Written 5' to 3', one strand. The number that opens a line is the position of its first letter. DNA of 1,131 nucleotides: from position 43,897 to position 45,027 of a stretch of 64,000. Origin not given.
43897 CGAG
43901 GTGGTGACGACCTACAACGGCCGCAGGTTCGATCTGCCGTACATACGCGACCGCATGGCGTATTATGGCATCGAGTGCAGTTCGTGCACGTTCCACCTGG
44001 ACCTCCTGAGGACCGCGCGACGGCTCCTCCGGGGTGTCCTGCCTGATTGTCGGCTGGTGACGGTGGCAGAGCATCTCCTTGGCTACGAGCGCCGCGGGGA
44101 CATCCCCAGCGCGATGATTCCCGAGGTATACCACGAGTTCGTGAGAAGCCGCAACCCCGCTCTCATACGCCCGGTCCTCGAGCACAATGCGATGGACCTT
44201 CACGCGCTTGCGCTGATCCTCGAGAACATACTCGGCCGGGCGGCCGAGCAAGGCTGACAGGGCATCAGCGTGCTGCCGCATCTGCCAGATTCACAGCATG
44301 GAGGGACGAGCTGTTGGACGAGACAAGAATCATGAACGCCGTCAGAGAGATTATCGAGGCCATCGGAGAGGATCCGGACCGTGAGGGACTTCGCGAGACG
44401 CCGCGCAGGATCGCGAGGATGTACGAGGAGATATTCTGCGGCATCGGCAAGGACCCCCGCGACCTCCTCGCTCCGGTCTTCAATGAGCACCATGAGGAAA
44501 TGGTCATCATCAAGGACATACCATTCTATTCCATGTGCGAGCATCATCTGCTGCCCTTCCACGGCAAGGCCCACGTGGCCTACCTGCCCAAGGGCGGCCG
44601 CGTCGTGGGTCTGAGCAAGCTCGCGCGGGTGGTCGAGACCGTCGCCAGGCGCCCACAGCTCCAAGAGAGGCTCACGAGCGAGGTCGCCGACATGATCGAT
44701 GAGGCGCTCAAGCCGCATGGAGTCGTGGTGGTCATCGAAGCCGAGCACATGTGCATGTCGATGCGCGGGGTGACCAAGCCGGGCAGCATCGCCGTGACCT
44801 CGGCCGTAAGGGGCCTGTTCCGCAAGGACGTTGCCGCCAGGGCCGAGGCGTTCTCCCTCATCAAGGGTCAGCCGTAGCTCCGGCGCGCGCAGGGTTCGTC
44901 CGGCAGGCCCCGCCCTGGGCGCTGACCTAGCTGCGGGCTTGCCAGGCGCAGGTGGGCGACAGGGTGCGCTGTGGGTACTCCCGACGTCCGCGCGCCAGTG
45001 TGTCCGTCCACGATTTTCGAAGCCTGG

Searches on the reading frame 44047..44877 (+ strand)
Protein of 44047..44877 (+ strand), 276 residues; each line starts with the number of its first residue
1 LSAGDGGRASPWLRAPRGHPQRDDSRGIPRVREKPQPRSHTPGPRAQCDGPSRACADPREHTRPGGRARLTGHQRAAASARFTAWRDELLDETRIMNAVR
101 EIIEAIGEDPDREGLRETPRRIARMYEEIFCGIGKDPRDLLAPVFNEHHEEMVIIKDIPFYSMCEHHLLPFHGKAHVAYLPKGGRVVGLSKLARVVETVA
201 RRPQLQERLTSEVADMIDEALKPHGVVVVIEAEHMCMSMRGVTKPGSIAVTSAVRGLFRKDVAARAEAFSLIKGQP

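Call 43: search_protein_families(library=pfam, proteins=[window:44047-44877:+], max_evalue=0.001)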
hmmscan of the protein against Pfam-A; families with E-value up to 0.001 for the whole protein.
window:44047-44877:+ (276 aa): 1 family
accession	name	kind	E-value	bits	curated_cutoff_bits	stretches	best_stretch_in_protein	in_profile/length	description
PF01227.27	GTP_cyclohydroI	-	3.7e-77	258.2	27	1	96-272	2-178/179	GTP cyclohydrolase I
